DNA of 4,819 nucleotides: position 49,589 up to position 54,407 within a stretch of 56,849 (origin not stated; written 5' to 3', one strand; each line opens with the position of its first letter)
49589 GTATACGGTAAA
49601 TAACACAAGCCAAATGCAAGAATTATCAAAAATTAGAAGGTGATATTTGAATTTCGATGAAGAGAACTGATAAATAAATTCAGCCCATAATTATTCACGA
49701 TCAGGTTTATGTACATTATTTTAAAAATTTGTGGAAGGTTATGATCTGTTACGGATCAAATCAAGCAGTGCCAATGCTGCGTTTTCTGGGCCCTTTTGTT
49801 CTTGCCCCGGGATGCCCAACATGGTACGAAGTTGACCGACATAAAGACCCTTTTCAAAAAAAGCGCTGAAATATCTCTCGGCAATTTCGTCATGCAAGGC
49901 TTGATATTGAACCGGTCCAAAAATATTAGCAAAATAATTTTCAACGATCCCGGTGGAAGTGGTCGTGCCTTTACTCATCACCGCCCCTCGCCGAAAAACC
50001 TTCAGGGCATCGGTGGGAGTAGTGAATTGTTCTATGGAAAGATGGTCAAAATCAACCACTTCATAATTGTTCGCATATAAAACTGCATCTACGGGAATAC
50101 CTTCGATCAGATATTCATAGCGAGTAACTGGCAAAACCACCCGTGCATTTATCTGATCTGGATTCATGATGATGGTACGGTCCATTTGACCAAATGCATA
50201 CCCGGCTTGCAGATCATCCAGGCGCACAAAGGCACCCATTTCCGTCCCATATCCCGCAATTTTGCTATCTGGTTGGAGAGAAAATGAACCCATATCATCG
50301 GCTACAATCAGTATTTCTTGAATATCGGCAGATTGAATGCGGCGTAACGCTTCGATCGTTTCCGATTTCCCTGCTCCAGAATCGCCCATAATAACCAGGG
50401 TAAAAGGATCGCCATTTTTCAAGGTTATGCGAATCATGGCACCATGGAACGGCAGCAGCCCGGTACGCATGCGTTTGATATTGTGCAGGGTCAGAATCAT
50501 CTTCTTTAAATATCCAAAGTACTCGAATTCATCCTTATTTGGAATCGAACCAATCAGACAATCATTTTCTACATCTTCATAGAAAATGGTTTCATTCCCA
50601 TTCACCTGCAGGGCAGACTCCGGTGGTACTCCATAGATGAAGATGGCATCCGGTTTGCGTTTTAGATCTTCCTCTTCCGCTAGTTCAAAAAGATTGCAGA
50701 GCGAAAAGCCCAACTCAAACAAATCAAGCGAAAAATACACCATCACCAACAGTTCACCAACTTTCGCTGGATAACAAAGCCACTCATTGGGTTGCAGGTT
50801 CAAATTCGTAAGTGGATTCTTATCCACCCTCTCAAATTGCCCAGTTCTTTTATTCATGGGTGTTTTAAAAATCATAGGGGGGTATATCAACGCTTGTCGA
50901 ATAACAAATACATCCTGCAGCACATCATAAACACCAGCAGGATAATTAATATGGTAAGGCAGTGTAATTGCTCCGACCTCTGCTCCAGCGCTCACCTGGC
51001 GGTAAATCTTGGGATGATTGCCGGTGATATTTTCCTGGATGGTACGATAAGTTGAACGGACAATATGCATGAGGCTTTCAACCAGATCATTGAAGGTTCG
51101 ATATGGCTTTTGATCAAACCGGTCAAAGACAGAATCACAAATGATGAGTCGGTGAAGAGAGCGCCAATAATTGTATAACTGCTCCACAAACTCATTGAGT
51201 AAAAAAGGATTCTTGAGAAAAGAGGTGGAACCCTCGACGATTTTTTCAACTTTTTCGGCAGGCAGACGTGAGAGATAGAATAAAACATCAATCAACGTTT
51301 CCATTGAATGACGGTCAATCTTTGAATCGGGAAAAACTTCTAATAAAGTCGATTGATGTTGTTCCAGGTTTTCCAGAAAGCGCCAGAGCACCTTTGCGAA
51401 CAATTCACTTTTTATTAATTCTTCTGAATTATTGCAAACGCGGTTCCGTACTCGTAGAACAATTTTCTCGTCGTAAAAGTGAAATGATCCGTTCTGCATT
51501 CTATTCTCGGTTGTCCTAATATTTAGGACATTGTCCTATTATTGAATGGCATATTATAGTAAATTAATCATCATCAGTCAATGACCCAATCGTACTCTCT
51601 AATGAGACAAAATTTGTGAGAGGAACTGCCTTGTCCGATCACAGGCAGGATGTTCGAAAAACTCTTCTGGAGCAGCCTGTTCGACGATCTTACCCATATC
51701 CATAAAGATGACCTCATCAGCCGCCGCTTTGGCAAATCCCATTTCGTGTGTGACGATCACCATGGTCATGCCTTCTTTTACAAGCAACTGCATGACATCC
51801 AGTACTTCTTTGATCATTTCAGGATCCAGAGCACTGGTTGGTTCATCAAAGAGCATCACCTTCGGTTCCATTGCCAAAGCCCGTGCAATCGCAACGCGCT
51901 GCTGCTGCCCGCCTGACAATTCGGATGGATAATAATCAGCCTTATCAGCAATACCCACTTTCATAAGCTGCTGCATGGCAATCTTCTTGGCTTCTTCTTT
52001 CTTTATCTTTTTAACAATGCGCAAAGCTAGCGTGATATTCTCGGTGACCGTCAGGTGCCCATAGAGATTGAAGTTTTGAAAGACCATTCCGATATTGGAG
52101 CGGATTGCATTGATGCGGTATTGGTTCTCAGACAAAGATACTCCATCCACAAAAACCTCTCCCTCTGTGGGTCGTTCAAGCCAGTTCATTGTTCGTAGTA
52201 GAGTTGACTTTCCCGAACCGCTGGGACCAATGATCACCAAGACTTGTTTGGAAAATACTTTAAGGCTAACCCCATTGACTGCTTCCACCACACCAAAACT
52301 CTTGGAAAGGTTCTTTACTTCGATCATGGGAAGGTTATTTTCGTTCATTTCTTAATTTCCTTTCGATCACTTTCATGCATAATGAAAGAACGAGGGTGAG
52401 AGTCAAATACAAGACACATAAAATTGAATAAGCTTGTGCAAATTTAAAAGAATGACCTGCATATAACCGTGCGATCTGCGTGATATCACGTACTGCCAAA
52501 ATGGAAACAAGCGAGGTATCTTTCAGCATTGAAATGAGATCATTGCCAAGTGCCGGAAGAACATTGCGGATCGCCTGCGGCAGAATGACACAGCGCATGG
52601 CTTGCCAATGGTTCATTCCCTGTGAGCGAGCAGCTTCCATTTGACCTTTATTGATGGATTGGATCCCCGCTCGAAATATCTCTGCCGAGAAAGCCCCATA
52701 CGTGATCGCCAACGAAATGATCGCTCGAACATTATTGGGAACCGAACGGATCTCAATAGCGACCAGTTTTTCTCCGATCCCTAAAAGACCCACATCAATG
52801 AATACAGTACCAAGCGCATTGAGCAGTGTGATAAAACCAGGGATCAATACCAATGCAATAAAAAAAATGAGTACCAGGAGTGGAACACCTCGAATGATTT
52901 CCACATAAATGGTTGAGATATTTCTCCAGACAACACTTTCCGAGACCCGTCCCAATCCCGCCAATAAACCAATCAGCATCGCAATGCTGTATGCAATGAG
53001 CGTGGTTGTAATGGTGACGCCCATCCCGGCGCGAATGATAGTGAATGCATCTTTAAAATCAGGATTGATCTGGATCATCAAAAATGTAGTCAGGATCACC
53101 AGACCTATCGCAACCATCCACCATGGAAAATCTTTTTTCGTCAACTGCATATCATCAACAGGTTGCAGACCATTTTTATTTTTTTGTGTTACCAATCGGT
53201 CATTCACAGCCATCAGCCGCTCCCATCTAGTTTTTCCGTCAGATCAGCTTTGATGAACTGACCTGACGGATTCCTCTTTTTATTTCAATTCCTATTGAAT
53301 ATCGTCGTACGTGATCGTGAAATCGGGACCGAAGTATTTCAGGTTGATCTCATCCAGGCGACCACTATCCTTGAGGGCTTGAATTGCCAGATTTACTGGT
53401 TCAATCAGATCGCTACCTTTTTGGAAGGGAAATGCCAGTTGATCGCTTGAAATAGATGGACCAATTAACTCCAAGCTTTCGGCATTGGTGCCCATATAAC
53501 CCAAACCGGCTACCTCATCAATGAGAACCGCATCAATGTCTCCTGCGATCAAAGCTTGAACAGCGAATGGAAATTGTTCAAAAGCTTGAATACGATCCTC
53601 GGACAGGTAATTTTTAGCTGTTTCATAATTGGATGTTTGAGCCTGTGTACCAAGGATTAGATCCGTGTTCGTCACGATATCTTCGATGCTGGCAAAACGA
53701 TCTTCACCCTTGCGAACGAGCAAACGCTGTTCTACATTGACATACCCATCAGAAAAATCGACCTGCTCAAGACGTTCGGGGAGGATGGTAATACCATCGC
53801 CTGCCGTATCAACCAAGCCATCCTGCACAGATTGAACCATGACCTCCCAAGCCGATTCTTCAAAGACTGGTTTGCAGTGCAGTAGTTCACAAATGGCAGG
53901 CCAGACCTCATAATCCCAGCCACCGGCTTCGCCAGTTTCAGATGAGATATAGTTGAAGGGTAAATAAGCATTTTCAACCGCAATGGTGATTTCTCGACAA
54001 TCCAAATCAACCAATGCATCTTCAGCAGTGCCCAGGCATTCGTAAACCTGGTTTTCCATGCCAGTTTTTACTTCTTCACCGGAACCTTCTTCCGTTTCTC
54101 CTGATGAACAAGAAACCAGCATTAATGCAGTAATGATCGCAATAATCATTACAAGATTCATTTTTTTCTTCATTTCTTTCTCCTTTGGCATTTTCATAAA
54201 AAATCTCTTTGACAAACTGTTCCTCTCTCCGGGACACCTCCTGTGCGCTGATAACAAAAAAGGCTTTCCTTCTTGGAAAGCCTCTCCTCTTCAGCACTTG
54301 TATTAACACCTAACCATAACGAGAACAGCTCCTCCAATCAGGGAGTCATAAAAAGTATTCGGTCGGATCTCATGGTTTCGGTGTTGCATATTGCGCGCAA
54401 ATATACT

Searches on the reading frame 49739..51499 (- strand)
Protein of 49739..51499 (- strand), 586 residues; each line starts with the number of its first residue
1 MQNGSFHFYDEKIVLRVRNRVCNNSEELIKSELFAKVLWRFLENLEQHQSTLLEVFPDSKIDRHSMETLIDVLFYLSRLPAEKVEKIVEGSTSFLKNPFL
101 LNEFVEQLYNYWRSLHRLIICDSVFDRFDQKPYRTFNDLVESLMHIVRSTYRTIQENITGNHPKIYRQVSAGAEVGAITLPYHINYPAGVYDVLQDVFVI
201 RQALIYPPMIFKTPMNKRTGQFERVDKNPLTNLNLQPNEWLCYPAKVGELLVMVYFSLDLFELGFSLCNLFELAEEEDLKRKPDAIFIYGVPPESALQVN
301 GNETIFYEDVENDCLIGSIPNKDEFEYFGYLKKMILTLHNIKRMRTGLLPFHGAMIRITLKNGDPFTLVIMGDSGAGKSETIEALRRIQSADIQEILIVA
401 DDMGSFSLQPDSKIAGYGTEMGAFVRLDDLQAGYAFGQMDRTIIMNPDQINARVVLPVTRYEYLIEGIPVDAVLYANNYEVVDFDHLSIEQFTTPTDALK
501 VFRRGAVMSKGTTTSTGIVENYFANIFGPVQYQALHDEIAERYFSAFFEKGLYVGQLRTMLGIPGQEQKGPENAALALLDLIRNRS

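Call 14: search_protein_families(library=pfam, proteins=[window:49739-51499:-], max_evalue=0.1)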
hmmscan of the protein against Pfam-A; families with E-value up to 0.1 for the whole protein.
window:49739-51499:- (586 aa): 4 families
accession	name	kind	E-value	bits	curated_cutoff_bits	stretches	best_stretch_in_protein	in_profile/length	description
PF00005.33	ABC_tran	-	0.023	15.8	25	1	367-405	13-51/137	ABC transporter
PF01293.25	PEPCK_ATP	-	0.066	12.3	26.5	1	325-404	173-241/465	Phosphoenolpyruvate carboxykinase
PF16260.11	DUF4914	-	0.079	11.5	25.7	0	348-412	224-289/612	Domain of unknown function (DUF4914)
PF13401.12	AAA_22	-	0.097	13.4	27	0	368-389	8-29/130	AAA domain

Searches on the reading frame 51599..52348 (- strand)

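Call 14: search_protein_families(library=pfam, proteins=[window:51599-52348:-], max_evalue=0.1)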
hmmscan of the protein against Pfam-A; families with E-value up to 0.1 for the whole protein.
window:51599-52348:- (249 aa): 30 families (the best 25 are shown)
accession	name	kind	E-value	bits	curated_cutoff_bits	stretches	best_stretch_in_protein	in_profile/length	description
PF00005.33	ABC_tran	-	2.7e-37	128.8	25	1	25-172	2-137/137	ABC transporter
PF13304.12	AAA_21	-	2e-12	48.2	27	2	140-202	234-299/304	AAA domain, putative AbiEii toxin, Type IV TA system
PF02463.25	SMC_N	-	1.1e-10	41.8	40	1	31-215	21-210/220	RecF/RecN/SMC N terminal domain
PF13175.12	AAA_15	-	5e-07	30.1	32.1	1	32-116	21-92/374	AAA ATPase domain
PF09818.15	ABC_ATPase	-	8.8e-07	28.7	23.2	1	140-217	154-247/283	P-loop domain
PF13401.12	AAA_22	-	6e-05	23.8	27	1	33-59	4-31/130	AAA domain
PF13476.12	AAA_23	-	0.00016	22.8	27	1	32-56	17-41/201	AAA domain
PF13555.12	AAA_29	-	0.00016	21.8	27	1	29-53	17-41/61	P-loop containing region of AAA domain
PF03215.21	Rad17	-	0.00029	21.3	23.8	1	20-86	31-96/186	Rad17 P-loop domain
PF01637.24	ATPase_2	-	0.00054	20.3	33.2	1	34-139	20-130/225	ATPase domain predominantly from Archaea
PF13191.12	AAA_16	-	0.00084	20.3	32.6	1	35-60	25-51/167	AAA ATPase domain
PF25199.1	nSTAND_NTPase5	-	0.0016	18.7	34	1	34-54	41-61/145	Novel STAND NTPase 5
PF00503.26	G-alpha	-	0.0017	18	48.8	1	36-93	23-72/333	G-protein alpha subunit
PF03193.22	RsgA_GTPase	-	0.002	18.4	30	1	30-55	102-127/174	RsgA GTPase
PF20703.3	nSTAND1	-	0.0021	18.2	27.1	1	22-52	21-51/379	Novel STAND NTPase 1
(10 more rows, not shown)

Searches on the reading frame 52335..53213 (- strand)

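Call 14: search_protein_families(library=pfam, proteins=[window:52335-53213:-], max_evalue=0.1)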
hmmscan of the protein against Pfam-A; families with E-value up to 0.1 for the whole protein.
window:52335-53213:- (292 aa): 2 families
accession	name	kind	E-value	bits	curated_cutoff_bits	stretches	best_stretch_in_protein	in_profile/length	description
PF00528.27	BPD_transp_1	-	2e-24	86.8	26.4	1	79-288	2-183/184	Binding-protein-dependent transport system inner membrane component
PF25619.1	PhiKZ_gp119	-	0.015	15.7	27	1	207-264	3-60/177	Bacteriophage PhiKZ vertex-binding protein gp119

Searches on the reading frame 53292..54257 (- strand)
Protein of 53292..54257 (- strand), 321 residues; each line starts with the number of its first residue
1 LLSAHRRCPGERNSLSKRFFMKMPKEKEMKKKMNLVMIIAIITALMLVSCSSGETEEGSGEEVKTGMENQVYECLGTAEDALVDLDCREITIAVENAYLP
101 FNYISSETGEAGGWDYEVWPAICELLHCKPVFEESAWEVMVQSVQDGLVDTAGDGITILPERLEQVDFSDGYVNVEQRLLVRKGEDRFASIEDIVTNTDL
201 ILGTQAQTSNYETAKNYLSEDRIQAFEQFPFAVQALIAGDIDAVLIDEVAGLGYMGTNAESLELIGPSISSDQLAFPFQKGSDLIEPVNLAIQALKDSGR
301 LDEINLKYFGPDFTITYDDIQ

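Call 14: search_protein_families(library=pfam, proteins=[window:53292-54257:-], max_evalue=0.1)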
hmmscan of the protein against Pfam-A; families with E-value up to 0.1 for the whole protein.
window:53292-54257:- (321 aa): 3 families
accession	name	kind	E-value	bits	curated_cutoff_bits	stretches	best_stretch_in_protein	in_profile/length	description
PF00497.25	SBP_bac_3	-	6.1e-30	104.1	26.4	1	90-310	1-131/132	Bacterial extracellular solute-binding proteins, family 3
PF10613.14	Lig_chan-Glu_bd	-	0.00061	20.3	30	1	134-183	64-113/115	Ligated ion channel L-glutamate- and glycine-binding site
PF16339.10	DUF4969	-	0.064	14.1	31.4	0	29-71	1-43/79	Domain of unknown function (DUF4969)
